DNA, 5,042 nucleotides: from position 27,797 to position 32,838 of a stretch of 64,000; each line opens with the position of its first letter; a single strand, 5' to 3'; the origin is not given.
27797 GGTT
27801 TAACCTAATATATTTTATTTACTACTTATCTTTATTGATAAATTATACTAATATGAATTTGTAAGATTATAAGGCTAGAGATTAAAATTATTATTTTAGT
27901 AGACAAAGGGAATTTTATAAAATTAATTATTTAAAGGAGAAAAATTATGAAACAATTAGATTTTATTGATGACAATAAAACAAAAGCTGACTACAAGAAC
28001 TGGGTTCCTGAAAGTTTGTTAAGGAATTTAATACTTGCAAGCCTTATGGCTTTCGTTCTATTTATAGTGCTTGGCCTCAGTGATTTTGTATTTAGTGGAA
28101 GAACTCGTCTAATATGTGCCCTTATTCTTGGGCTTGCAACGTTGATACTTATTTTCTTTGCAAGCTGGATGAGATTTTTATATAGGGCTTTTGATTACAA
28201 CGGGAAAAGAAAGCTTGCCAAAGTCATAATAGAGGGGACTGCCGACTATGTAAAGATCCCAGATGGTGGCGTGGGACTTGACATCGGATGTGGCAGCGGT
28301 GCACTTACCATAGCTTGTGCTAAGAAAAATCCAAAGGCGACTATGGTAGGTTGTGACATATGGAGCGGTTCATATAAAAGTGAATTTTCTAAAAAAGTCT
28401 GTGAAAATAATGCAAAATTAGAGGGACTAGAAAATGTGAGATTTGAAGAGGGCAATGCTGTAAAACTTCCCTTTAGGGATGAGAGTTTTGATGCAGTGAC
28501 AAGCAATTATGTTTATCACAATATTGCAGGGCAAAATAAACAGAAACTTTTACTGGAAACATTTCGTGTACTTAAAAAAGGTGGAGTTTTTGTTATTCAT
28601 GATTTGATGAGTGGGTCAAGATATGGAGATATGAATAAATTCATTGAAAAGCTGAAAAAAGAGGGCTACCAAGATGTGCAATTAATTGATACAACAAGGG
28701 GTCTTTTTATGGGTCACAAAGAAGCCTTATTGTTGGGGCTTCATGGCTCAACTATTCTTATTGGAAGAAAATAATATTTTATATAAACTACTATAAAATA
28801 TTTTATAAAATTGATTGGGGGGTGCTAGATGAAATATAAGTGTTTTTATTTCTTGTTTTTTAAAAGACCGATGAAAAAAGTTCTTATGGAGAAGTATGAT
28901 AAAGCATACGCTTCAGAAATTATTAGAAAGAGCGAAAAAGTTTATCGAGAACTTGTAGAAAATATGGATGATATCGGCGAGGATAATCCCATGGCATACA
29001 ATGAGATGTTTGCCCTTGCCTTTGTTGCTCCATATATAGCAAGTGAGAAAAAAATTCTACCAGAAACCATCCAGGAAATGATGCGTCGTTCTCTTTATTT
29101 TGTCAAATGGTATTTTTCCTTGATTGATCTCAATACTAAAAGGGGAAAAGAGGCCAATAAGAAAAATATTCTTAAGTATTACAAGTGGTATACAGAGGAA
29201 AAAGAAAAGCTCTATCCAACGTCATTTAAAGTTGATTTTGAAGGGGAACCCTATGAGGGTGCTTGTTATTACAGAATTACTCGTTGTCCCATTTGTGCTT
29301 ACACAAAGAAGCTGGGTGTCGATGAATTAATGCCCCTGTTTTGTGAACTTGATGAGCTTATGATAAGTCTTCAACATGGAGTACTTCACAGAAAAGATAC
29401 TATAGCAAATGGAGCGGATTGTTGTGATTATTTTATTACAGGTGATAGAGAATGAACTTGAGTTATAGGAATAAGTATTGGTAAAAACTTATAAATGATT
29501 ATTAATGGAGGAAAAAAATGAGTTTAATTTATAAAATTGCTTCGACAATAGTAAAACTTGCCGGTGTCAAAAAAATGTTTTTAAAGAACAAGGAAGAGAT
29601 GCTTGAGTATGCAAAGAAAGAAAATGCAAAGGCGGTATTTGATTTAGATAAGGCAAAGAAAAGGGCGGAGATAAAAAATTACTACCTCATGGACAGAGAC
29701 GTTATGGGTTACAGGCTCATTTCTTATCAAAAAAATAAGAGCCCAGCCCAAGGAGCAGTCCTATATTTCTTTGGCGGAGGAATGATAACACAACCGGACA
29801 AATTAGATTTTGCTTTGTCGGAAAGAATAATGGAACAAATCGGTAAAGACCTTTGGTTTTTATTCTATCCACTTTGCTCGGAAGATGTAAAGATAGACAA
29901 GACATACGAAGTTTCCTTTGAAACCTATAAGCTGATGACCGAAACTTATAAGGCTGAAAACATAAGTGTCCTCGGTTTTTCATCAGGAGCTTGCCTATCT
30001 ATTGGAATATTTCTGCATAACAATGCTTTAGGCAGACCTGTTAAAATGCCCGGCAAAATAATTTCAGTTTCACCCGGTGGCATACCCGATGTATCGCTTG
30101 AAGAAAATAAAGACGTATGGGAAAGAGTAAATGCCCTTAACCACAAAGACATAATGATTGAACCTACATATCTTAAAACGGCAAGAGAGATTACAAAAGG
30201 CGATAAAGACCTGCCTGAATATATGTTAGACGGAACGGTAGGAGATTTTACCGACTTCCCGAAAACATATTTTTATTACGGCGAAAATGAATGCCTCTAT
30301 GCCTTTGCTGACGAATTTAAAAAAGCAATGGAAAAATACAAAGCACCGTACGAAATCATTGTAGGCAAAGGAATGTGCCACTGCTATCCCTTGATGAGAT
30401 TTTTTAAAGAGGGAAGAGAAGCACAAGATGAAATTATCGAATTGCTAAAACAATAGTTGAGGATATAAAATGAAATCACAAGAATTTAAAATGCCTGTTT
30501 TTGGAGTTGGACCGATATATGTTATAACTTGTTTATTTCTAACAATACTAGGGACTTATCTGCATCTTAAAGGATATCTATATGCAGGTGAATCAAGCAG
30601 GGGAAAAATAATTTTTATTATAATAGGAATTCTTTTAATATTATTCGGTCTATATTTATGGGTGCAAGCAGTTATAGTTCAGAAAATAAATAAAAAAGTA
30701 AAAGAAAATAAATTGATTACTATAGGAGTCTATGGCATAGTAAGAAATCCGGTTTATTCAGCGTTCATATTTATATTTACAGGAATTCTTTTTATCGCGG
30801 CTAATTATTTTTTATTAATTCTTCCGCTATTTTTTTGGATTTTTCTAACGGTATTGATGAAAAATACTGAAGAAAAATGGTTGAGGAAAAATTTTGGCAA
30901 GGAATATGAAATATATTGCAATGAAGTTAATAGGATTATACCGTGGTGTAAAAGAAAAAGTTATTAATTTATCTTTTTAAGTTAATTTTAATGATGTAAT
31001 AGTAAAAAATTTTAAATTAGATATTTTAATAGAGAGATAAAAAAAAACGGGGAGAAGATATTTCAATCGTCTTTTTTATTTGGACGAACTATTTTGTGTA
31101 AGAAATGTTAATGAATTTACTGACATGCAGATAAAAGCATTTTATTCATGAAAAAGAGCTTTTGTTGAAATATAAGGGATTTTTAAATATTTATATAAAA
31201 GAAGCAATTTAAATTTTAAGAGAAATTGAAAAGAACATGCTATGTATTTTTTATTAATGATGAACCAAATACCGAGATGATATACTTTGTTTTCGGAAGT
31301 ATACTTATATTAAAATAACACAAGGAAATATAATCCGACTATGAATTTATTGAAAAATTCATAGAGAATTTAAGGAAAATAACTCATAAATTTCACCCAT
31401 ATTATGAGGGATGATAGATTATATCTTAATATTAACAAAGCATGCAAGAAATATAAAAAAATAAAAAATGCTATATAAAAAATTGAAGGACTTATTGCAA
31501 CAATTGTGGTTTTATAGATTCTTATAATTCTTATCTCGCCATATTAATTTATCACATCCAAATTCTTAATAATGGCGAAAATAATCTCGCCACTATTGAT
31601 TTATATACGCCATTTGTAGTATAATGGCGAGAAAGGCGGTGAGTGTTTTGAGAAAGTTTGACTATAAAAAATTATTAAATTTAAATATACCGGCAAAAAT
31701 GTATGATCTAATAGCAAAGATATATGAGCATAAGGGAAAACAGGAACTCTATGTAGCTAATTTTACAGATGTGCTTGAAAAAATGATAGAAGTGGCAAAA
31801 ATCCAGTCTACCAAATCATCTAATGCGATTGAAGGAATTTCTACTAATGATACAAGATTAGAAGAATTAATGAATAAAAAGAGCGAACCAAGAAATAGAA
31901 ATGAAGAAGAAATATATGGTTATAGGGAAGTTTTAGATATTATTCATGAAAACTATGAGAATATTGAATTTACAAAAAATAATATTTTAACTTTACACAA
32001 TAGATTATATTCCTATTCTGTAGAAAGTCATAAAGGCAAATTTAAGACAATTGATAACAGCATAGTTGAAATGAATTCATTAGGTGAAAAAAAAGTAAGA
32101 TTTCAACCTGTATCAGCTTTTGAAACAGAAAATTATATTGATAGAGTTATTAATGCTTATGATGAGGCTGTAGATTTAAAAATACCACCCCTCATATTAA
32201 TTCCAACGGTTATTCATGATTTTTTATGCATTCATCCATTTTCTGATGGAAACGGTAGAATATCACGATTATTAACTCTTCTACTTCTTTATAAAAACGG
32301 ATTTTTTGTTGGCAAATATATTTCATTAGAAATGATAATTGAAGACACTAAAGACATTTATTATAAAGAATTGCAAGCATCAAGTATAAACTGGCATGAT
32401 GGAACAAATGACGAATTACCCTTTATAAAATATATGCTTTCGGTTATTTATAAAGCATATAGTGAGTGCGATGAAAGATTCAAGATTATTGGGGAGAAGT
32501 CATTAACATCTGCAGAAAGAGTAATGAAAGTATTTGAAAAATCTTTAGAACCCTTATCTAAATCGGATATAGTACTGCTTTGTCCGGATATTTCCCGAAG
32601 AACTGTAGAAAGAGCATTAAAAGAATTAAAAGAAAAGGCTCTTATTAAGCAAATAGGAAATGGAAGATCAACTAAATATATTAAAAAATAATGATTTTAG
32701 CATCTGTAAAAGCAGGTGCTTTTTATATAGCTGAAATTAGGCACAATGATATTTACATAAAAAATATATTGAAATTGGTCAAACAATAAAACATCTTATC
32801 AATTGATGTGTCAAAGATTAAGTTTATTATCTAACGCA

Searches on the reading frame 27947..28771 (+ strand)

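Call 70: search_protein_families(library=pfam, proteins=[window:27947-28771:+], max_evalue=0.01)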
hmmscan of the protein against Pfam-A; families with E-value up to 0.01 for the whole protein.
window:27947-28771:+ (275 aa): 15 families
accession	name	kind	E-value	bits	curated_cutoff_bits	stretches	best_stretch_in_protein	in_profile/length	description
PF13847.12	Methyltransf_31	-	2.8e-21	76.2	27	1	109-237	6-123/145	Methyltransferase domain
PF08241.18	Methyltransf_11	-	9.4e-21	74.7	21.2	1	111-217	1-95/95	Methyltransferase domain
PF13649.12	Methyltransf_25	-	2.2e-18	67.2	27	1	111-213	2-97/97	Methyltransferase domain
PF01209.24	Ubie_methyltran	-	1.1e-16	61.3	20.1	1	107-217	48-151/233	ubiE/COQ5 methyltransferase family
PF08242.18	Methyltransf_12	-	3.1e-14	53.9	30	1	111-215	1-98/98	Methyltransferase domain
PF13489.12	Methyltransf_23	-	5.4e-11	42.9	27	1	92-224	7-123/164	Methyltransferase domain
PF05175.20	MTS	-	4.3e-09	36.7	23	1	107-217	32-138/170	Methyltransferase small domain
PF02390.23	Methyltransf_4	-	4.4e-08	33.2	24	1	110-188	5-80/173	Putative methyltransferase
PF05148.21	Methyltransf_8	-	9.1e-07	29.4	27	1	166-250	108-186/219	Hypothetical methyltransferase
PF01728.25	FtsJ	-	6.5e-06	26.6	24.1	1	104-247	19-162/181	FtsJ-like methyltransferase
PF06325.19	PrmA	-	1.8e-05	24.8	22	1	111-221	166-262/296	Ribosomal protein L11 methyltransferase (PrmA)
PF02353.26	CMAS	-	0.00016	21.5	27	1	100-225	56-172/273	Mycolic acid cyclopropane synthetase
PF00891.24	Methyltransf_2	-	0.00027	20.8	22.3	1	111-225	67-172/210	O-methyltransferase domain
PF24675.1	NpmA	-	0.00043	20.1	60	1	108-175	25-90/214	16S rRNA (adenine(1408)-N(1))-methyltransferase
PF20922.3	Anamorsin_N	-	0.00044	20.4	27.1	1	138-240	7-115/163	Anamorsin, N-terminal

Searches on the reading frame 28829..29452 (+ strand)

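Call 70: search_protein_families(library=pfam, proteins=[window:28829-29452:+], max_evalue=0.01)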
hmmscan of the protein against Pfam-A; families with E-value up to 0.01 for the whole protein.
window:28829-29452:+ (208 aa): 1 family
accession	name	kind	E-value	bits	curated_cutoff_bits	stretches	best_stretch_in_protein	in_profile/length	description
PF14196.11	ATC_hydrolase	-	1.8e-35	123.3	28.1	1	57-201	1-143/145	L-2-amino-thiazoline-4-carboxylic acid hydrolase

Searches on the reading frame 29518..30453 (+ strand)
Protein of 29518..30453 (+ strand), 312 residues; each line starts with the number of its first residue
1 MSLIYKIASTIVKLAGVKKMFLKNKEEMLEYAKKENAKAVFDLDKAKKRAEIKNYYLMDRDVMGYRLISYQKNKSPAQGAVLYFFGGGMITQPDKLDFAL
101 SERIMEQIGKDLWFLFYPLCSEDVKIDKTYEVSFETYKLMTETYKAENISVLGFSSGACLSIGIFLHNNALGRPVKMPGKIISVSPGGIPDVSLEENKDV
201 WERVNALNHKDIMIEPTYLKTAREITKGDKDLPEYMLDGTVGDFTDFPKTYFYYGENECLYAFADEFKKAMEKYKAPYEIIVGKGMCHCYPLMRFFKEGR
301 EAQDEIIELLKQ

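Call 70: search_protein_families(library=pfam, proteins=[window:29518-30453:+], max_evalue=0.01)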
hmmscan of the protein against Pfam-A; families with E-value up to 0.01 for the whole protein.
window:29518-30453:+ (312 aa): 2 families
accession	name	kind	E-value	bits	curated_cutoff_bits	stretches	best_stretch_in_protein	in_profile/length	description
PF07859.19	Abhydrolase_3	-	2.2e-10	41.1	25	1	81-290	1-208/210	alpha/beta hydrolase fold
PF10340.15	Say1_Mug180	-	0.00016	21.1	21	1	76-187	119-234/374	Steryl acetyl hydrolase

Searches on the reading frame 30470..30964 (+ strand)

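Call 70: search_protein_families(library=pfam, proteins=[window:30470-30964:+], max_evalue=0.01)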
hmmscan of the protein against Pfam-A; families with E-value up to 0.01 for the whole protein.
window:30470-30964:+ (165 aa): 2 families
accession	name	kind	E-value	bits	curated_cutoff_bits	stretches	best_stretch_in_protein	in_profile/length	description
PF04191.18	PEMT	-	8.9e-11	42.6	25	1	50-144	3-104/105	Phospholipid methyltransferase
PF04140.19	ICMT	-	0.0014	19.4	24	1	72-137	26-92/95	Isoprenylcysteine carboxyl methyltransferase (ICMT) family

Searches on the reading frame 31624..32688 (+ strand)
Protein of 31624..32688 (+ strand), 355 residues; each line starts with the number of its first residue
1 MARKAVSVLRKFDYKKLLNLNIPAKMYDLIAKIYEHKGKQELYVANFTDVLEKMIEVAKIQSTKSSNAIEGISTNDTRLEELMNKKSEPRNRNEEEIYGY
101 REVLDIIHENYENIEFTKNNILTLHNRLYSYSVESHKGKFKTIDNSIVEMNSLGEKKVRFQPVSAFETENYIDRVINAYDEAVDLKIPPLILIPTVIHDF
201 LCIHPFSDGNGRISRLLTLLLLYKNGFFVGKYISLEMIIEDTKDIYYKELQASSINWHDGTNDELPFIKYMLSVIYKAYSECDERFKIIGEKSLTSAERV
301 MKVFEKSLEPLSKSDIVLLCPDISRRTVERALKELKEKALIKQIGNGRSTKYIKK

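Call 70: search_protein_families(library=pfam, proteins=[window:31624-32688:+], max_evalue=0.01)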
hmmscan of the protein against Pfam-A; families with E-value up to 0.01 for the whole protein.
window:31624-32688:+ (355 aa): 4 families
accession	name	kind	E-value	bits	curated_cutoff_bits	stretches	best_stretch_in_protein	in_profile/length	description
PF02661.23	Fic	-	9e-16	58.9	24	1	116-222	2-93/93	Fic/DOC family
PF22168.2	DIP2311-like_C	-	5.6e-07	30.2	27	1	311-352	20-60/63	Transcriptional regulator DIP2311-like, C-terminal domain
PF01406.26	tRNA-synt_1e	-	0.0022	17.9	27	1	26-111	33-120/301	tRNA synthetases class I (C) catalytic domain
PF25213.1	HVO_A0261_N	-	0.0043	17.3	35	1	309-345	23-58/86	HVO_A0261 N-terminal domain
